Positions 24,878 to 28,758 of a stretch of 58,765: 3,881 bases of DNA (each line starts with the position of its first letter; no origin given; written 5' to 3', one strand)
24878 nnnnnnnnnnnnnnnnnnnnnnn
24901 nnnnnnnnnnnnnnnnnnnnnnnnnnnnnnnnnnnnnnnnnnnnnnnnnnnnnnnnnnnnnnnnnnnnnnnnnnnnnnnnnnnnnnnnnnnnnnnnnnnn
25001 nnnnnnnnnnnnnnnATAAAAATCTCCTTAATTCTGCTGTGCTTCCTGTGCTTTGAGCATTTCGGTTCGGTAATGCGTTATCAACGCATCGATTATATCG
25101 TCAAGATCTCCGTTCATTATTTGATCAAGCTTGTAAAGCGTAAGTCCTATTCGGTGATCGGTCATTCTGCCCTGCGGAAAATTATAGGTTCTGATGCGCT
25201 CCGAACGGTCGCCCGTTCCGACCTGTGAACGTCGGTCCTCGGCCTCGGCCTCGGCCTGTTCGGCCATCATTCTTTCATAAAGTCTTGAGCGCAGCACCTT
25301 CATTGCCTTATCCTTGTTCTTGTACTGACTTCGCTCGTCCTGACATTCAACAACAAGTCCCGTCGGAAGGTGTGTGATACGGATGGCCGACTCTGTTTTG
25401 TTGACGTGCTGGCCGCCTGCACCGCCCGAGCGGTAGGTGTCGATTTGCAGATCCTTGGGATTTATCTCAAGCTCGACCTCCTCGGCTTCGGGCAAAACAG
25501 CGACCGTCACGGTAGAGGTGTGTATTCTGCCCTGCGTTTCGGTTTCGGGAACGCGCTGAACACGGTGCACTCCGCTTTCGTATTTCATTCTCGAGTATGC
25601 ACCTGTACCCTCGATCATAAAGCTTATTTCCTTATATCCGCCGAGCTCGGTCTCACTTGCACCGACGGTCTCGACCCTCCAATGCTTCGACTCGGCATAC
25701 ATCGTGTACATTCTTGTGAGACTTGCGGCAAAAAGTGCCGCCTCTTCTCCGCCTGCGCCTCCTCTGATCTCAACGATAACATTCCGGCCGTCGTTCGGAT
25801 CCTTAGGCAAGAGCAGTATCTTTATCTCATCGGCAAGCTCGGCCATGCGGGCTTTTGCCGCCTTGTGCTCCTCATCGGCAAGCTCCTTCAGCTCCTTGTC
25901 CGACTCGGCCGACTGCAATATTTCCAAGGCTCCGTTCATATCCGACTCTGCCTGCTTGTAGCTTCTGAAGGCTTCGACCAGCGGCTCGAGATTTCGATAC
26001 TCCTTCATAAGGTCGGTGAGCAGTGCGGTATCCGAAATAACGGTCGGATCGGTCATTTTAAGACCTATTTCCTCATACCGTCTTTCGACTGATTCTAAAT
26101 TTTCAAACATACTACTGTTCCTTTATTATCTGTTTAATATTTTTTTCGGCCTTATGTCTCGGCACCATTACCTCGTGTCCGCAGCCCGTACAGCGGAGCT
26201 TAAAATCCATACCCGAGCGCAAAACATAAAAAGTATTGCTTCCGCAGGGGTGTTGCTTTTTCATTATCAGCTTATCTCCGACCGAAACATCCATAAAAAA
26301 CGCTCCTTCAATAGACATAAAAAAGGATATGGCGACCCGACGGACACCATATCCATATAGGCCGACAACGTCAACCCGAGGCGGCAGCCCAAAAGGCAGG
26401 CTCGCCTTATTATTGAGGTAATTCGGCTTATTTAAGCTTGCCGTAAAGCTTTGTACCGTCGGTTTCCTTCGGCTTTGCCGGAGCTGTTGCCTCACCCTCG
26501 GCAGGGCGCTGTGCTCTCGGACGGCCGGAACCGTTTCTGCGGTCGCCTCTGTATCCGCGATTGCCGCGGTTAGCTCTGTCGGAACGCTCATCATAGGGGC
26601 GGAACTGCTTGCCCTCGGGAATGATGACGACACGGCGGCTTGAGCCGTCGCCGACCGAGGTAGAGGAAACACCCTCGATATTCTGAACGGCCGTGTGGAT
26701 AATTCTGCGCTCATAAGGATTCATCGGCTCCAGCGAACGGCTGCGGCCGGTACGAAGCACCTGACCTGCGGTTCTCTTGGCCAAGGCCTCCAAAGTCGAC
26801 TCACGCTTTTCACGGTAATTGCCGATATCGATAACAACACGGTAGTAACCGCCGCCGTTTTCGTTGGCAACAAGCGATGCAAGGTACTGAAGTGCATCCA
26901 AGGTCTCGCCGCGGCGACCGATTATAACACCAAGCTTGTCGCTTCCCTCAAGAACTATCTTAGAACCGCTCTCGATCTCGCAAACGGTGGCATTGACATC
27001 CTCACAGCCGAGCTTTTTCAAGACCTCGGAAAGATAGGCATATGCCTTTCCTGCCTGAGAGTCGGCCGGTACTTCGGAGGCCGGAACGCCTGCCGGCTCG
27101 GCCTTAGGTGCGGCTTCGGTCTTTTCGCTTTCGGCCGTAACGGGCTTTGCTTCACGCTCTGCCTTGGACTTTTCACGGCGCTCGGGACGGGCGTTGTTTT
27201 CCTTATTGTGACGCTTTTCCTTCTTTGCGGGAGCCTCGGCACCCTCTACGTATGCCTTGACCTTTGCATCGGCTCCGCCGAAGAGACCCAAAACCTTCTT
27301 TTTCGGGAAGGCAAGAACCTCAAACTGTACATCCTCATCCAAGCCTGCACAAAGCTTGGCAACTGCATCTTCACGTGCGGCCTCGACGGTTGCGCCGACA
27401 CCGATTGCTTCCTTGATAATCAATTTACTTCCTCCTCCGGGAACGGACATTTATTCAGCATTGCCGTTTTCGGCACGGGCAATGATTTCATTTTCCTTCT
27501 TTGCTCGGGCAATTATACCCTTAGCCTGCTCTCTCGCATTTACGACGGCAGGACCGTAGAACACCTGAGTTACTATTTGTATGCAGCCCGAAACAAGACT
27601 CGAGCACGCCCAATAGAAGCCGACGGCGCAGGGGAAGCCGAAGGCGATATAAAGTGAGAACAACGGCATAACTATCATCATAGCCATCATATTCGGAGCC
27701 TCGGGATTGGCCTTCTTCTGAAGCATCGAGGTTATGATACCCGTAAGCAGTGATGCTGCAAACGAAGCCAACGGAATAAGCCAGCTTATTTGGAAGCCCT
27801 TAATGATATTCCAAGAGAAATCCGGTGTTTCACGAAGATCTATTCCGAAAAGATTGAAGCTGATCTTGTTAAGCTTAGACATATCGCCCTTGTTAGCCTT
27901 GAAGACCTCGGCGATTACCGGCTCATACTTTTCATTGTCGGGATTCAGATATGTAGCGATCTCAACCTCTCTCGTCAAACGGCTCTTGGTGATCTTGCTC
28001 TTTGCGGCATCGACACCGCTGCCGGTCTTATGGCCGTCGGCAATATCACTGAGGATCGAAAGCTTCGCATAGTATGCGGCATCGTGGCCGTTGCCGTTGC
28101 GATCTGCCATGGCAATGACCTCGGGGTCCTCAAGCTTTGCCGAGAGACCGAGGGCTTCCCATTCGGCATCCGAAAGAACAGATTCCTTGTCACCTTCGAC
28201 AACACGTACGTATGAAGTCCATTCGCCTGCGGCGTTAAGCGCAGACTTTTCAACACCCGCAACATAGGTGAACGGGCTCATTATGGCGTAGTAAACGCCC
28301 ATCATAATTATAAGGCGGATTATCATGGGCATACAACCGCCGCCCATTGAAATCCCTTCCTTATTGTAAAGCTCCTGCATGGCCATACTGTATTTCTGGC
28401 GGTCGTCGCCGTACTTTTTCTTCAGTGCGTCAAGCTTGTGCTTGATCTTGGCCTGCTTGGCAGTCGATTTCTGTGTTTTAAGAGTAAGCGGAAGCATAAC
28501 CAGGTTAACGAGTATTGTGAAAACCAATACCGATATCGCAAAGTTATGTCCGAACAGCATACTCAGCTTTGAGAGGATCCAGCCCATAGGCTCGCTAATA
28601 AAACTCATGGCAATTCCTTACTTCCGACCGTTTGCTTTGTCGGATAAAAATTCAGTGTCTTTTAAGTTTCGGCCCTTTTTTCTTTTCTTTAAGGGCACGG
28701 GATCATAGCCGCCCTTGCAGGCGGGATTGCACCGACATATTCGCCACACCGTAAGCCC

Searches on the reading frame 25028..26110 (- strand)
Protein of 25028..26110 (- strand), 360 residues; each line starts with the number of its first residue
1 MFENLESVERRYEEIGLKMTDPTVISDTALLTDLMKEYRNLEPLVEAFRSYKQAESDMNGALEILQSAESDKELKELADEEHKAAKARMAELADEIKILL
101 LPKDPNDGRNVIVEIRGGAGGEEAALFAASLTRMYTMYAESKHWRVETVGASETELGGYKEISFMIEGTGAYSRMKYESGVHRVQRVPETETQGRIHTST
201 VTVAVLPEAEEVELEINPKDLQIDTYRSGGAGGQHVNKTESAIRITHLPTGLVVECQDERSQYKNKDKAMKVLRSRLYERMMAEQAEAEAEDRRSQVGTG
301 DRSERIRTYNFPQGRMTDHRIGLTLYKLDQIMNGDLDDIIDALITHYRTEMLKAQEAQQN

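Call 25: search_protein_families(library=pfam, proteins=[window:25028-26110:-], max_evalue=0.001)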
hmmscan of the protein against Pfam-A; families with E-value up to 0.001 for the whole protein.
window:25028-26110:- (360 aa): 2 families
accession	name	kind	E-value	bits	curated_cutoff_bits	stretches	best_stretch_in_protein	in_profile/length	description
PF03462.23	PCRF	-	1.4e-74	250.6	24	1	9-203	2-194/194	PCRF domain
PF00472.26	RF-1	-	3.4e-46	156.4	35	1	210-320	1-116/116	RF-1 domain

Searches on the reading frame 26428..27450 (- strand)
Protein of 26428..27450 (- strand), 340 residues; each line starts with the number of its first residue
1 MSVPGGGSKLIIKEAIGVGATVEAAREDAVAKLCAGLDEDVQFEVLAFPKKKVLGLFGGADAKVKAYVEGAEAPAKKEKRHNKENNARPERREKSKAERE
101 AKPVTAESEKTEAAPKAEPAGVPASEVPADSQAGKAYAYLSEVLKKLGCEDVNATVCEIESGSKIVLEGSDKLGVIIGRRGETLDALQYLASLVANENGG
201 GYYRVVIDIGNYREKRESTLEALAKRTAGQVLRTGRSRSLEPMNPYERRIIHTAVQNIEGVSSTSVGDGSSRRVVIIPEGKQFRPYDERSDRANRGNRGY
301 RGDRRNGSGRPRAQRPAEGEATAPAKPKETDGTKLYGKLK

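Call 58: search_protein_families(library=pfam, proteins=[window:26428-27450:-], max_evalue=0.00001)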
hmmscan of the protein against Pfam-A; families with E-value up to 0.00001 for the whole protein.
window:26428-27450:- (340 aa): 3 families
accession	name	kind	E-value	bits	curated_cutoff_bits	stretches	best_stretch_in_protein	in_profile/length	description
PF01424.28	R3H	-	1e-19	70.7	26.8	1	219-278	2-60/60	R3H domain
PF13083.13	KH_KhpA-B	-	7.9e-12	45.4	32.1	1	140-207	4-73/73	KhpA/KhpB, KH domain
PF14804.11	Jag_N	-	1.9e-08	35.1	25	1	19-68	3-50/50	Jag N-terminus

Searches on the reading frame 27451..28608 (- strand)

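Call 58: search_protein_families(library=pfam, proteins=[window:27451-28608:-], max_evalue=0.00001)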
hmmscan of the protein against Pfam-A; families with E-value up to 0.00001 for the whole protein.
window:27451-28608:- (385 aa): 1 family
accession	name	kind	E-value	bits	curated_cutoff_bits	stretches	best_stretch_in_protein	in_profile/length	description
PF02096.25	60KD_IMP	-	2.8e-37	128.6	35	2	24-116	2-90/163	60Kd inner membrane protein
